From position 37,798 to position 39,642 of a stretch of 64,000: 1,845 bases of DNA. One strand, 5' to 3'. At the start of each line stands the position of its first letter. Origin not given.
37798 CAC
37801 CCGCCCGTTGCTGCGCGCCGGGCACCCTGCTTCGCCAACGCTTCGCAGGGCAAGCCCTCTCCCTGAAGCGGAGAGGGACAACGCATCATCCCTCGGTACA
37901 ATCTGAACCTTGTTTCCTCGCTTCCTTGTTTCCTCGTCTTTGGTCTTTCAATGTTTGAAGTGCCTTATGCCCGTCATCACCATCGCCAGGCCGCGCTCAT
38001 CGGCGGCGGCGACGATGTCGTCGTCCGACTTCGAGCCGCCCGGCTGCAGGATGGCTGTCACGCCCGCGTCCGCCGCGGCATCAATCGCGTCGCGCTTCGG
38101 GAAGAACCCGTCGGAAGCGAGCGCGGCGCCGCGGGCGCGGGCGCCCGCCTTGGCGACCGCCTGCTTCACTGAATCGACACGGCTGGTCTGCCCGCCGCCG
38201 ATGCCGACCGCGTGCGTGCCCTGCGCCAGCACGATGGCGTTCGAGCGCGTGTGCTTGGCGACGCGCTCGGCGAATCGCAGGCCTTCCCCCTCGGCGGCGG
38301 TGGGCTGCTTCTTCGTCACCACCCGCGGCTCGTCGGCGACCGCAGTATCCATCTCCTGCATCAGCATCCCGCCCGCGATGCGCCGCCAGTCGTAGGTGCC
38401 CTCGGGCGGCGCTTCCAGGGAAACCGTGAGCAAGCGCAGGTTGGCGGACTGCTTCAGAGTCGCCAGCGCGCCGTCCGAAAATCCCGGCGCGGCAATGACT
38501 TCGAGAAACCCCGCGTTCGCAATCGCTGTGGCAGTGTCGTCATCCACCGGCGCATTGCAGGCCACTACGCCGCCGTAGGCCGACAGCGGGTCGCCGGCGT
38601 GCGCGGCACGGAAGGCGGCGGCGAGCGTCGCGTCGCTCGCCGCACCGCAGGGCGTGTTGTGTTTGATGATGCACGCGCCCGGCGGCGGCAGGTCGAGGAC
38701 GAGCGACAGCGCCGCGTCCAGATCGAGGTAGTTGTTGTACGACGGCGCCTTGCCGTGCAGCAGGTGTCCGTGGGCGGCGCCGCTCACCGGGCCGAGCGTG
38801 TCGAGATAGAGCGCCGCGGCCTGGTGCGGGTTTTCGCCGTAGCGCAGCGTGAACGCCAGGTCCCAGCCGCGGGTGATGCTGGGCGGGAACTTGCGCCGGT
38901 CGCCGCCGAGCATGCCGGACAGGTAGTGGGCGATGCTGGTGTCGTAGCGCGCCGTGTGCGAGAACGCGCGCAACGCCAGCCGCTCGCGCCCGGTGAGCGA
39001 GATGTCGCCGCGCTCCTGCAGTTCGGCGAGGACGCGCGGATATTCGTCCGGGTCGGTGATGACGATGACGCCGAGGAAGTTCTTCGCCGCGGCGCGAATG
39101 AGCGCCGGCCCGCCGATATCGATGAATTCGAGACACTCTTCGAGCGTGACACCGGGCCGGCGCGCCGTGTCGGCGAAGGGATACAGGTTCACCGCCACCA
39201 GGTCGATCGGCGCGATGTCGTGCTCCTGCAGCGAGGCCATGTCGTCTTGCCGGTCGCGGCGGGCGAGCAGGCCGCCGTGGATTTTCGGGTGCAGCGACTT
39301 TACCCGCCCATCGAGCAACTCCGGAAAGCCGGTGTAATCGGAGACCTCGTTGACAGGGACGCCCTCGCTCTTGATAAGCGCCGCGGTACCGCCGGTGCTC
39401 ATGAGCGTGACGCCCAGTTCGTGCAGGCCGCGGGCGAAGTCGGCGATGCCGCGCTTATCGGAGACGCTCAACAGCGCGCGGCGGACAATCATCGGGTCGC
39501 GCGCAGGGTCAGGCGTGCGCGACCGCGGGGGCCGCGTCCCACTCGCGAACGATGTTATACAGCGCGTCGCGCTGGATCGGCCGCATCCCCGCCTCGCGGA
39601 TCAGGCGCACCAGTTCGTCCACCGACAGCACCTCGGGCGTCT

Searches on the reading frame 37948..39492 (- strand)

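Call 66: search_protein_families(library=pfam, proteins=[window:37948-39492:-], max_evalue=0.0001)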
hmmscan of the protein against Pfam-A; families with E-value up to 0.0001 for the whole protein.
window:37948-39492:- (514 aa): 2 families
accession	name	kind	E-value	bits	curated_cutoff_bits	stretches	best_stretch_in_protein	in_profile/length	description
PF01808.24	AICARFT_IMPCHas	-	8.8e-104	347.7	25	1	135-448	1-311/311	AICARFT/IMPCHase bienzyme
PF02142.27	MGS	-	3.2e-22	78.9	24.1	1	15-129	1-93/94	MGS-like domain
